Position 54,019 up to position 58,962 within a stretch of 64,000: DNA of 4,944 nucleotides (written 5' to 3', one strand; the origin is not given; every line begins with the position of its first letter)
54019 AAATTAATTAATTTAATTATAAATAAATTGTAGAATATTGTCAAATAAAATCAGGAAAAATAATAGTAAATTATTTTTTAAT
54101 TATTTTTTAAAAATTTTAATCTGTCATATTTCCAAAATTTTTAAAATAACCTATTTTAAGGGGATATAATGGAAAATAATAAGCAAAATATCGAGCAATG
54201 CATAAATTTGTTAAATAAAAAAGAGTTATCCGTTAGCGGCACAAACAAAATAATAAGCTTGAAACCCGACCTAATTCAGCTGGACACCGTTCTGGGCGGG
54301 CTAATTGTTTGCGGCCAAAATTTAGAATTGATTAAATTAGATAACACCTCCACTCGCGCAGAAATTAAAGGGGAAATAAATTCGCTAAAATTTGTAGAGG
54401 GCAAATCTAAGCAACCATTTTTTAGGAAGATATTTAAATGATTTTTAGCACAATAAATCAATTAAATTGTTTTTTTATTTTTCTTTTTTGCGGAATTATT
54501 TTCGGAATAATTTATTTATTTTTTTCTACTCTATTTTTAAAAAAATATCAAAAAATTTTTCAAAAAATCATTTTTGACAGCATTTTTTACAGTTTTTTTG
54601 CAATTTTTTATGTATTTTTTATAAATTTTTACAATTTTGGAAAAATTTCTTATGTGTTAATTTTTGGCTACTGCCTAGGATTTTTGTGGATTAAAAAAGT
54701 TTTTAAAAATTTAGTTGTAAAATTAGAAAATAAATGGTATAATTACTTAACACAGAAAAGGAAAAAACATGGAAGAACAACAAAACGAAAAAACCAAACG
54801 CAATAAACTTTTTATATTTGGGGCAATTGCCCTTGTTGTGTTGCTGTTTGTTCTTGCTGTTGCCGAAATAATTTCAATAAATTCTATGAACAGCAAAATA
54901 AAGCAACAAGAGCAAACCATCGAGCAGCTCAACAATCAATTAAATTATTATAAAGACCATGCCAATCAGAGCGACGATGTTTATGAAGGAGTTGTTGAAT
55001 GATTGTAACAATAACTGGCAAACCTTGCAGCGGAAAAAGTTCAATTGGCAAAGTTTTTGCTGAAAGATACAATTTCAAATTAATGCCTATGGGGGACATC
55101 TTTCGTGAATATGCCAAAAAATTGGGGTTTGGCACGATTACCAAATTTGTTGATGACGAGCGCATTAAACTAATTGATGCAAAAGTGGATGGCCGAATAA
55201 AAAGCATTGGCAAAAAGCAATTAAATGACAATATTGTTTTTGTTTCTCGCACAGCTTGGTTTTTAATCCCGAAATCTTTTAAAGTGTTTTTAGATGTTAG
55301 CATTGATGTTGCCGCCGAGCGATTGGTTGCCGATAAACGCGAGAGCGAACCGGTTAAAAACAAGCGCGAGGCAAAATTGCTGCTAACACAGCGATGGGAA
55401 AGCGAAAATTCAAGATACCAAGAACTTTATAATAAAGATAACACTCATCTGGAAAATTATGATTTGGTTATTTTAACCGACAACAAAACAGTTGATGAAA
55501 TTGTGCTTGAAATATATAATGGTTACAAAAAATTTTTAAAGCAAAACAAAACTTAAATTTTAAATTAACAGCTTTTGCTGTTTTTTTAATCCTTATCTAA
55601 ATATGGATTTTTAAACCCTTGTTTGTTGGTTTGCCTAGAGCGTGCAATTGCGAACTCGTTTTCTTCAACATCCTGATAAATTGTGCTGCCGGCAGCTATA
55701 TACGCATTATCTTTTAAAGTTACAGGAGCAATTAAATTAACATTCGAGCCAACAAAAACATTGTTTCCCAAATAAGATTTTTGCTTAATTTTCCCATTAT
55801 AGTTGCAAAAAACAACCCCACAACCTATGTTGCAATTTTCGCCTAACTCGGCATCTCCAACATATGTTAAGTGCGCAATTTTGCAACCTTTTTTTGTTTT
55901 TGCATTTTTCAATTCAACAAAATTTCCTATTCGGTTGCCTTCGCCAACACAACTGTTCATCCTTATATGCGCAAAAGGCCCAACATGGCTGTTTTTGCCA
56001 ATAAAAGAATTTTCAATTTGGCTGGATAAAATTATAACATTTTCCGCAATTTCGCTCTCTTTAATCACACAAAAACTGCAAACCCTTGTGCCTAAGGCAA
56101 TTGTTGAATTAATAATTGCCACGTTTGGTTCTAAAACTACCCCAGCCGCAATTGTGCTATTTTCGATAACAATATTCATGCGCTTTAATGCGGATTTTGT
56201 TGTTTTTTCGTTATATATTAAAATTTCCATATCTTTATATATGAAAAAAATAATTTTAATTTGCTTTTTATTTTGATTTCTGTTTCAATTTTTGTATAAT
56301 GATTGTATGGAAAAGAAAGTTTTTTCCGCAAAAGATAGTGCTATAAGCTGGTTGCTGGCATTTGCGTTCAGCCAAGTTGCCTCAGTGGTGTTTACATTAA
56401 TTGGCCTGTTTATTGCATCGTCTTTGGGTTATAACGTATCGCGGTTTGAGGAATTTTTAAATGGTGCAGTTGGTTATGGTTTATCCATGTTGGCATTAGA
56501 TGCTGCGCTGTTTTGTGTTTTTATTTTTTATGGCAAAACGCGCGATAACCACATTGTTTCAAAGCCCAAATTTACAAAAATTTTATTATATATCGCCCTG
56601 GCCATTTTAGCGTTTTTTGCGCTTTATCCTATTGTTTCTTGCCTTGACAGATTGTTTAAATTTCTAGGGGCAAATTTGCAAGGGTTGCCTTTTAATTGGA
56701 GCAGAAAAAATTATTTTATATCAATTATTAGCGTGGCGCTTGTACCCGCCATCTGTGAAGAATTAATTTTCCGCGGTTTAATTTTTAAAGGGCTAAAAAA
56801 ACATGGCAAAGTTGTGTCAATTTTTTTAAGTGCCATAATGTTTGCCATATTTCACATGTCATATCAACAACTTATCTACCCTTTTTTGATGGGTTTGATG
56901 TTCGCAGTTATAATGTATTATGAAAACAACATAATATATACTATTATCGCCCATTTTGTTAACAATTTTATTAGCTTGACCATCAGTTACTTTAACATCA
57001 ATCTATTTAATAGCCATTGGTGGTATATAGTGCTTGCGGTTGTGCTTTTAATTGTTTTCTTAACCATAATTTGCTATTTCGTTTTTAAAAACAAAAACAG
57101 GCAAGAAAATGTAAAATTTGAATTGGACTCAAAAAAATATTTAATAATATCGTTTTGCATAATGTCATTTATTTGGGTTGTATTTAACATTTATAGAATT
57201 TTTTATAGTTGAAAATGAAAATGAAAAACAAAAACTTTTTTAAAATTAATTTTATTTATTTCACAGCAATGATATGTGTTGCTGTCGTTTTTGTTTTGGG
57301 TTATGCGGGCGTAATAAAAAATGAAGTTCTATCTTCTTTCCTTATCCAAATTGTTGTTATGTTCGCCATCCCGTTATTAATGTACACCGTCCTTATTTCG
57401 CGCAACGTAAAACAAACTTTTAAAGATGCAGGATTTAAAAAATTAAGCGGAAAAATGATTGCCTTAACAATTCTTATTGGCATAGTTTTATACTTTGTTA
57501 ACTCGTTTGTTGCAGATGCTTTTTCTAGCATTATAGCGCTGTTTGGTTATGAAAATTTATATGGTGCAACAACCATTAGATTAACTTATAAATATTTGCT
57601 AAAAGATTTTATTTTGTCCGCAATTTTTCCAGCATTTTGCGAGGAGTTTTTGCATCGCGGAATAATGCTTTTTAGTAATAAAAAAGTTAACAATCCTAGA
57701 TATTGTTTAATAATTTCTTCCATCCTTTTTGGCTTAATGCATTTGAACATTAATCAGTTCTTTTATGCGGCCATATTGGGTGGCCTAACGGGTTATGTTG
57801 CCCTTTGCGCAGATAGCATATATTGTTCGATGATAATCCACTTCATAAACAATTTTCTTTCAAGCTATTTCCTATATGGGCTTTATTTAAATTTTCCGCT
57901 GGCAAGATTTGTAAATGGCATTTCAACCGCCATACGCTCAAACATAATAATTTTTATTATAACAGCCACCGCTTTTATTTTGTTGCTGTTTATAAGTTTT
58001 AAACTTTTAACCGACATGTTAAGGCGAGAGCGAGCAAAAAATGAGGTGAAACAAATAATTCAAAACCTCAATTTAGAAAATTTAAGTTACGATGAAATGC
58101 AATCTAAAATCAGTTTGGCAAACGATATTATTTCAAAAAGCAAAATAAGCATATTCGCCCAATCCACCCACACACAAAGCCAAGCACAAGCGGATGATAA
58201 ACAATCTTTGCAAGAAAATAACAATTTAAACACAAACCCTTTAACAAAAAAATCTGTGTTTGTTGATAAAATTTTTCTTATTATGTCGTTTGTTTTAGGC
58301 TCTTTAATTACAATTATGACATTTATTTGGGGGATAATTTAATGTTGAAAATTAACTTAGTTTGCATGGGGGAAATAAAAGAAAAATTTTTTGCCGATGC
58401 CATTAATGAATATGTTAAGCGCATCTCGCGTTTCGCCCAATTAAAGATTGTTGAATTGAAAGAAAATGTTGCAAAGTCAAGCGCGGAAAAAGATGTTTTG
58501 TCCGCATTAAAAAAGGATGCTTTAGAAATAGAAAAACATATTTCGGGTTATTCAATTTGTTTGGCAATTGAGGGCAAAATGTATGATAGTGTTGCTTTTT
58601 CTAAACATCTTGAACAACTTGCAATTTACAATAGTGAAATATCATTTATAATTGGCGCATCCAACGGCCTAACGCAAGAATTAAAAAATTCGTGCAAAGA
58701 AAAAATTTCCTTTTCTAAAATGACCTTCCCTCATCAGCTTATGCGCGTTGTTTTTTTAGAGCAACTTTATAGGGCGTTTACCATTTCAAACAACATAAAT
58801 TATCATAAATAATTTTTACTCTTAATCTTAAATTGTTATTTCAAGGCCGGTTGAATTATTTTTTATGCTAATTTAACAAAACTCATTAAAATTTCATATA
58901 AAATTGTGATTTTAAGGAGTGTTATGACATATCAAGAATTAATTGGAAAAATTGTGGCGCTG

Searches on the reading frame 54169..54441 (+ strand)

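Call 42: search_protein_families(library=pfam, proteins=[window:54169-54441:+], max_evalue=0.0001)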
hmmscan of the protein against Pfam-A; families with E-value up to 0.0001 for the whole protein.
window:54169-54441:+ (90 aa): 1 family
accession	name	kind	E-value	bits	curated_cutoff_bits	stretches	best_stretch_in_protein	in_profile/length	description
PF07873.16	YabP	-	1e-12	48.1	27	1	12-75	3-64/64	YabP family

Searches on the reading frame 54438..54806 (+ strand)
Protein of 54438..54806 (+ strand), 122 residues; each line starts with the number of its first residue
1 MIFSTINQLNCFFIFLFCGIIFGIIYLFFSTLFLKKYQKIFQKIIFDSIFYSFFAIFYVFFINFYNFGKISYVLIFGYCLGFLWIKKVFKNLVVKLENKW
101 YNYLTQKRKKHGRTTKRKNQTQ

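Call 42: search_protein_families(library=pfam, proteins=[window:54438-54806:+], max_evalue=0.0001)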
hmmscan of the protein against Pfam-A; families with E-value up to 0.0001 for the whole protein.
window:54438-54806:+ (122 aa): 1 family
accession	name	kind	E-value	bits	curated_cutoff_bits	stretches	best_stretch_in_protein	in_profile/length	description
PF09578.15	Spore_YabQ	-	6.9e-05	23.4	27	1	12-89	1-78/79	Spore cortex protein YabQ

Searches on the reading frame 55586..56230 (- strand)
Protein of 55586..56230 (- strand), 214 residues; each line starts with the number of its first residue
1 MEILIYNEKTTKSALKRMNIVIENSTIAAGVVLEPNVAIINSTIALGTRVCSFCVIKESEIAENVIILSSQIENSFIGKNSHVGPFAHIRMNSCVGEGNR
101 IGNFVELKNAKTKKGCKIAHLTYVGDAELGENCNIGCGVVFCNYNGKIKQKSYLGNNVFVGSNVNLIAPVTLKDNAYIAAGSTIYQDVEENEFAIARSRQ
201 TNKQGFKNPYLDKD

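Call 42: search_protein_families(library=pfam, proteins=[window:55586-56230:-], max_evalue=0.0001)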
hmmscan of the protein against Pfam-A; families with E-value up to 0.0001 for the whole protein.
window:55586-56230:- (214 aa): 5 families
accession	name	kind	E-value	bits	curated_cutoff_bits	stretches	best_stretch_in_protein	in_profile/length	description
PF00132.30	Hexapep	-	1.2e-22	79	27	2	152-184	2-34/36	Bacterial transferase hexapeptide (six repeats)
PF25084.1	LbH_EIF2B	-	1.3e-12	48.1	54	1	73-166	20-105/105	EIF2B subunit epsilon LbH domain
PF14602.12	Hexapep_2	-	2.9e-09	36.9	27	1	155-185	5-33/34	Hexapeptide repeat of succinyl-transferase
PF24894.1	Hexapep_GlmU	-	6.2e-08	33.1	23.3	1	56-126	16-85/104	GlmU-like, C-terminal hexapeptide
PF25247.1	LbH_GLGC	-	3.2e-05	24.3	27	1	52-161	9-118/135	GLGC left-handed parallel beta-helix domain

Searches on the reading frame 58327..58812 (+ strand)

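Call 77: search_protein_families(library=pfam, proteins=[window:58327-58812:+], max_evalue=0.0001)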
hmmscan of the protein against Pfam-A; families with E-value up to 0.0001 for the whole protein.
window:58327-58812:+ (161 aa): 1 family
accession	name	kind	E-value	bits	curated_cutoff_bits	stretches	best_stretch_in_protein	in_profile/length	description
PF02590.22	SPOUT_MTase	-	1.6e-47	161.8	27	1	7-160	1-154/154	Predicted SPOUT methyltransferase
